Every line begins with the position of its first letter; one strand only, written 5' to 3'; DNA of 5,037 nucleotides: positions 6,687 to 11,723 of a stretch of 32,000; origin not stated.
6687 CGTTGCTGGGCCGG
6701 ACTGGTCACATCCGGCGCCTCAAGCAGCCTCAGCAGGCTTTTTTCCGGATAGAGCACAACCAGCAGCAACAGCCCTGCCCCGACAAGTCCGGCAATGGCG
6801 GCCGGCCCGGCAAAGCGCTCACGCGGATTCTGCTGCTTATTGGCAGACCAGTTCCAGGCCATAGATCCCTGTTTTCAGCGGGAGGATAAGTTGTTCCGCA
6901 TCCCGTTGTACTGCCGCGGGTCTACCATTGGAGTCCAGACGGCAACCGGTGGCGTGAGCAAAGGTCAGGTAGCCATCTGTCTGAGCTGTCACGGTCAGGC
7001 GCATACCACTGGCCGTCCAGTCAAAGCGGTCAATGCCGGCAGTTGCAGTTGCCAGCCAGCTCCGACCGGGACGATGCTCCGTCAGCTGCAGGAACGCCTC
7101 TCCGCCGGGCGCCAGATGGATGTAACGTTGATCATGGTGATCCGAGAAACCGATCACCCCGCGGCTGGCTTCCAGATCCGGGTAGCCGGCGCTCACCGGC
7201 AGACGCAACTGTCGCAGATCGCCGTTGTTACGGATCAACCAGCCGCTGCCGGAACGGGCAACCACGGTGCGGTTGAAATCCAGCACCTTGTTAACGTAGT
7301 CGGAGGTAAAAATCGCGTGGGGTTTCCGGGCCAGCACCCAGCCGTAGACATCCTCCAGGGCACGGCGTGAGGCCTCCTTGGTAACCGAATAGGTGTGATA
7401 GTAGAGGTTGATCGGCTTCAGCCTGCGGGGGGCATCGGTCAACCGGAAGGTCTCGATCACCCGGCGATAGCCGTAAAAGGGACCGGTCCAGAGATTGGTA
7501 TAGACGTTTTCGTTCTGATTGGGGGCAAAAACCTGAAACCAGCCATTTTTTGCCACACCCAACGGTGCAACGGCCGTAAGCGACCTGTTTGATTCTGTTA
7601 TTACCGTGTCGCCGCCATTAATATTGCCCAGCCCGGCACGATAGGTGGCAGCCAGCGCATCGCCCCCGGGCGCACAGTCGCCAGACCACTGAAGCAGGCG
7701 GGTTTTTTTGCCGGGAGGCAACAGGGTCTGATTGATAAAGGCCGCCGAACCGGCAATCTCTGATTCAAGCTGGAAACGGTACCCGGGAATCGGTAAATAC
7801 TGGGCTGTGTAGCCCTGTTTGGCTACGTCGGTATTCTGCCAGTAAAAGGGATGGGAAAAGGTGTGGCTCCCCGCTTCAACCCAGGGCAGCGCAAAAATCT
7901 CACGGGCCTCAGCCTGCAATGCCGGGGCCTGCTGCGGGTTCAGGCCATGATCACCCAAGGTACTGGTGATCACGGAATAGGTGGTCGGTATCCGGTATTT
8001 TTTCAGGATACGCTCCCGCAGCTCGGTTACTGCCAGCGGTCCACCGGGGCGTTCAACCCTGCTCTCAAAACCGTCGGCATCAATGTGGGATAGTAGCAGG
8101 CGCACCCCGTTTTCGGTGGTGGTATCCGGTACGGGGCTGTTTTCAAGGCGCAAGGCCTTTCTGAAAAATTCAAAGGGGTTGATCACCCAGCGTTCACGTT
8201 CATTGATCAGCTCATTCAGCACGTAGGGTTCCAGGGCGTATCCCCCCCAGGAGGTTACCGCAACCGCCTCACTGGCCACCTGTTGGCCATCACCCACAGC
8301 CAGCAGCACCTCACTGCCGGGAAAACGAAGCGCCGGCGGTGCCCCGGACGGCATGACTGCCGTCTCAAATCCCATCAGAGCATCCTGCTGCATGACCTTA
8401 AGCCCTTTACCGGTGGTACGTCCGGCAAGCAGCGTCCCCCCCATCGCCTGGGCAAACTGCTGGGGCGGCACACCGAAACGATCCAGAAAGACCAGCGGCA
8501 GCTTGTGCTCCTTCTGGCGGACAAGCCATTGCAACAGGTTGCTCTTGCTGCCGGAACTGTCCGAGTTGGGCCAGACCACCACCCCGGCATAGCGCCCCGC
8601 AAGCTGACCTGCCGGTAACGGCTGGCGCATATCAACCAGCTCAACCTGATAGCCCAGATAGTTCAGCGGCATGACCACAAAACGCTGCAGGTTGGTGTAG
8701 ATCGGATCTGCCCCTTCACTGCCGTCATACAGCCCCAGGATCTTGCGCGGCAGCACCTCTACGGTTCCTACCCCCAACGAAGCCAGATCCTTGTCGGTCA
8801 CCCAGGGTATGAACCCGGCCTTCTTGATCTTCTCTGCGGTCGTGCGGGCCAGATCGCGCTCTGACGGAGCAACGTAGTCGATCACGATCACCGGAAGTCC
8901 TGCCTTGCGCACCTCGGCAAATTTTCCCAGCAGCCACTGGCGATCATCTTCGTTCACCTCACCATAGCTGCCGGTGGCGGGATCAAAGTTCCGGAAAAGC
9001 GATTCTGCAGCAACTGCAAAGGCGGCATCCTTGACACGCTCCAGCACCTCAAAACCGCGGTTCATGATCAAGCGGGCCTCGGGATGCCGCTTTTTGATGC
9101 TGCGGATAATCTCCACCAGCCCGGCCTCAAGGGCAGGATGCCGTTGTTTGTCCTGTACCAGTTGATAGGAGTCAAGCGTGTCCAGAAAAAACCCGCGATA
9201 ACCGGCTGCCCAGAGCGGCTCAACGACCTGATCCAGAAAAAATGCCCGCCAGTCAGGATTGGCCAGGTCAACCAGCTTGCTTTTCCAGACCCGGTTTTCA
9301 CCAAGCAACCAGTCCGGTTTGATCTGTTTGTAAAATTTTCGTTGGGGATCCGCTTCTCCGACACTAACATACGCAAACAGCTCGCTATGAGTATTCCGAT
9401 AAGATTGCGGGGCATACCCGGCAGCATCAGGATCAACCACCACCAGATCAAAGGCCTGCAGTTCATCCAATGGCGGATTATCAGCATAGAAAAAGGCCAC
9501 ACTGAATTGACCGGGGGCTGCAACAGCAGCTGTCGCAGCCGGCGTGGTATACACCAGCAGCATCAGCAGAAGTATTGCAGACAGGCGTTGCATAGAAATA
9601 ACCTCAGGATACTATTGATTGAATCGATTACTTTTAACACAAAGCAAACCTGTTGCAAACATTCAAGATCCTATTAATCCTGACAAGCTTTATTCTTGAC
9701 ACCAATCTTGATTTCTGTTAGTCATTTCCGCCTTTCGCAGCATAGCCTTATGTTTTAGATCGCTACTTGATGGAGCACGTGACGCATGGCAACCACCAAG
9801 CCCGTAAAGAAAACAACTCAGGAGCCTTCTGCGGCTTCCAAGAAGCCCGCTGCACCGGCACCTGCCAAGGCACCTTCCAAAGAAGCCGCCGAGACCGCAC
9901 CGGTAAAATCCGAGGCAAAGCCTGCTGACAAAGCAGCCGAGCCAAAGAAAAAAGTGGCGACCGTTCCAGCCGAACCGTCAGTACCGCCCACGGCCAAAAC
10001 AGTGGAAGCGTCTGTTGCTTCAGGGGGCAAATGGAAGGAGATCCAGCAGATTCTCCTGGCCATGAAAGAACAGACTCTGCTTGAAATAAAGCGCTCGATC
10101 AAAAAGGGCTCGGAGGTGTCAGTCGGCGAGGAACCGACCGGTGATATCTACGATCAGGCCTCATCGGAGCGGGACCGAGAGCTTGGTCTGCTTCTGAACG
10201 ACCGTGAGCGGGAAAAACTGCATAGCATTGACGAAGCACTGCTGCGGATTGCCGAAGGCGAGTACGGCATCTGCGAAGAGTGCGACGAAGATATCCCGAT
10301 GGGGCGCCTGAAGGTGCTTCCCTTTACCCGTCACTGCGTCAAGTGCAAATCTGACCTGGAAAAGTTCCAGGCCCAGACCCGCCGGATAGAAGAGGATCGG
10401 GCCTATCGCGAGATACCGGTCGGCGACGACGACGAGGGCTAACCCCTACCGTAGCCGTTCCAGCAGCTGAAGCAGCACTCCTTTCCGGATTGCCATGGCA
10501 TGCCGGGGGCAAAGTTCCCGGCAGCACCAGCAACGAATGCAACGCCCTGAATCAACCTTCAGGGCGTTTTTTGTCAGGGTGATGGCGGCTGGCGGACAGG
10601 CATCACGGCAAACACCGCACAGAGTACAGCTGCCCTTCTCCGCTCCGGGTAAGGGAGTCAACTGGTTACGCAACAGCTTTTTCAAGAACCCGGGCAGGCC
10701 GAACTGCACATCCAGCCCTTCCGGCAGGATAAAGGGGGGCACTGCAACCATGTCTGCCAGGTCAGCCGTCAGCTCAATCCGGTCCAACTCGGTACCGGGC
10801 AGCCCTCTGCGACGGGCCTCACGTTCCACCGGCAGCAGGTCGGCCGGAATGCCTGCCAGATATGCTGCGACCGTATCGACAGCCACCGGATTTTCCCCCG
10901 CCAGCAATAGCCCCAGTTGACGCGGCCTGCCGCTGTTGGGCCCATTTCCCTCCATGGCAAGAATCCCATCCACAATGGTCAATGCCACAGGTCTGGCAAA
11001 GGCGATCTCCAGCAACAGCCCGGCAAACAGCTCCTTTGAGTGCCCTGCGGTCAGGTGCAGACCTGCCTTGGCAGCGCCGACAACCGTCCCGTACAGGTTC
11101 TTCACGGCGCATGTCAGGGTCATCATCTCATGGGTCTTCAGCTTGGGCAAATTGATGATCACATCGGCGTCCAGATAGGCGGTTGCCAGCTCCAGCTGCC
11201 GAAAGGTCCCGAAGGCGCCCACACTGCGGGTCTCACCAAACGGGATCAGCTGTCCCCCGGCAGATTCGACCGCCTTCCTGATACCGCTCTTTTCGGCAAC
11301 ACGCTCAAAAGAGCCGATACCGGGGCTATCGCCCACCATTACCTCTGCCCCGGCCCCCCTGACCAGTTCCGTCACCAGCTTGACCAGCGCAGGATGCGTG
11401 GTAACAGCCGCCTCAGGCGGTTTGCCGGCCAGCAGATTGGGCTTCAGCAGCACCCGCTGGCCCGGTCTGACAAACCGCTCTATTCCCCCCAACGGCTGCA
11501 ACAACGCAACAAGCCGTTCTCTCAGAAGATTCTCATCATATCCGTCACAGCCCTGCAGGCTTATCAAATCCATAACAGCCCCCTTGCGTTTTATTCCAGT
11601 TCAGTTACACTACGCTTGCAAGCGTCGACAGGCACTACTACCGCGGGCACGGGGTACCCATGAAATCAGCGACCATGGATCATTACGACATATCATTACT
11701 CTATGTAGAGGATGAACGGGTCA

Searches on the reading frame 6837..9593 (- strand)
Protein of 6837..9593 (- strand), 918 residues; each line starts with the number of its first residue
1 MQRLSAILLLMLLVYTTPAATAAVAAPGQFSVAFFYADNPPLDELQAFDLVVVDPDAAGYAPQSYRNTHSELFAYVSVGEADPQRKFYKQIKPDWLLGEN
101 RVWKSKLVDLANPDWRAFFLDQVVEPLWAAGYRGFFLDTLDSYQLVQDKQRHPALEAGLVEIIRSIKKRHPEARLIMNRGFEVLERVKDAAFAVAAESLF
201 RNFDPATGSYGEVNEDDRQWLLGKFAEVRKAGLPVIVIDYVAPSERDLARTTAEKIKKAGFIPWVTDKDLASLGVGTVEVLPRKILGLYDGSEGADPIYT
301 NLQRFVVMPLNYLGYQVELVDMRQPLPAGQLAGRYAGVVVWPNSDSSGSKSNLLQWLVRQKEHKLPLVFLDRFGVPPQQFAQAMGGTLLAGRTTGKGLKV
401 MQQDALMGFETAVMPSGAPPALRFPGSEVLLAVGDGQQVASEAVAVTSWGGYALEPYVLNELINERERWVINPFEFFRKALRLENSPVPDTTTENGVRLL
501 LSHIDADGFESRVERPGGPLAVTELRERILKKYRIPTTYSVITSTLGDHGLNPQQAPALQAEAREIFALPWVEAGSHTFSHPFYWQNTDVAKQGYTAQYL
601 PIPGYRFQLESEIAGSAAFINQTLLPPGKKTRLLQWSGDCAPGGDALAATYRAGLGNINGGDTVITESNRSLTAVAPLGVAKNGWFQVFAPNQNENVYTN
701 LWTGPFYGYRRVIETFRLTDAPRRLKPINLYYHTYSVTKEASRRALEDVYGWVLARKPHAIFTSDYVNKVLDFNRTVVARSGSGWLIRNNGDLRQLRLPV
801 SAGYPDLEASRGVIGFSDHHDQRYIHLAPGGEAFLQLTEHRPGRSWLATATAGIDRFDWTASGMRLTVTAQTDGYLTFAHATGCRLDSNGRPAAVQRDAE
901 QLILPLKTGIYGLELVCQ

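Call 67: search_protein_families(library=pfam, proteins=[window:6837-9593:-], max_evalue=0.00001)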
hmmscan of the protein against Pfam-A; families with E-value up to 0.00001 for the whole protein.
window:6837-9593:- (918 aa): 2 families
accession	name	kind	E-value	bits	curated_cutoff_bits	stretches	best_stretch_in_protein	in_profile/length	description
PF03537.19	Glyco_hydro_114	-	2.1e-23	83.2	27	1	40-270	12-227/231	Glycoside-hydrolase family GH114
PF13199.12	Glyco_hydro_66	-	3.2e-06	26.5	23.7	1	103-185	220-302/546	Glycosyl hydrolase family 66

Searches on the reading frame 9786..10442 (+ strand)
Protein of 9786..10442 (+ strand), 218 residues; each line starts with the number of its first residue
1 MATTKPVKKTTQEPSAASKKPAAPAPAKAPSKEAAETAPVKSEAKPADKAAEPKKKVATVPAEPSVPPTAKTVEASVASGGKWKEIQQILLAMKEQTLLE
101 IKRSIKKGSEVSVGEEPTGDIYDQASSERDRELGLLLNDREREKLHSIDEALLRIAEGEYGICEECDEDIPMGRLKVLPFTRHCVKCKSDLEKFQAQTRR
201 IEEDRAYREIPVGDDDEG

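Call 67: search_protein_families(library=pfam, proteins=[window:9786-10442:+], max_evalue=0.00001)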
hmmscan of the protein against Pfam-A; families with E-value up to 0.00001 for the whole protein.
window:9786-10442:+ (218 aa): 2 families
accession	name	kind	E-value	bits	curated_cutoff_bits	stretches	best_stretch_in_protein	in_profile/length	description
PF01258.23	zf-dskA_traR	-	6.6e-12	45.7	24.9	1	158-193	1-36/36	Prokaryotic dksA/traR C4-type zinc finger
PF21157.2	DksA_N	-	6.5e-08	33.2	27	1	86-155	5-71/71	DnaK suppressor protein DksA, N-terminal domain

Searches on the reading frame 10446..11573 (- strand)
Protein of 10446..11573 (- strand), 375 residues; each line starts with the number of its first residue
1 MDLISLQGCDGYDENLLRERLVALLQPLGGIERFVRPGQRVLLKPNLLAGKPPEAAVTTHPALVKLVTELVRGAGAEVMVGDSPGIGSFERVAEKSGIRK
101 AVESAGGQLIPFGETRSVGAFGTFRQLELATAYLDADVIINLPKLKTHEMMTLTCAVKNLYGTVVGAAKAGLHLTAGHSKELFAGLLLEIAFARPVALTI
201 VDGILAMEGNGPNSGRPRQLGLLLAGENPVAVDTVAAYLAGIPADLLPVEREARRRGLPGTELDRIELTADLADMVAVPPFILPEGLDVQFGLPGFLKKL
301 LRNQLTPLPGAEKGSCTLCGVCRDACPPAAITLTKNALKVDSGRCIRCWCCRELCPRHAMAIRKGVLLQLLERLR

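Call 67: search_protein_families(library=pfam, proteins=[window:10446-11573:-], max_evalue=0.00001)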
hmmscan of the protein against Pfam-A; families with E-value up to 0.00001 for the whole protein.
window:10446-11573:- (375 aa): 2 families
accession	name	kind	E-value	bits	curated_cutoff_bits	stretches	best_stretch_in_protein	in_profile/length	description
PF04015.17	DUF362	-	4.3e-57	193.8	24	1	41-237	1-199/200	Domain of unknown function (DUF362)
PF00037.32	Fer4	-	5e-07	29.7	21.1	0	315-332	7-24/24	4Fe-4S binding domain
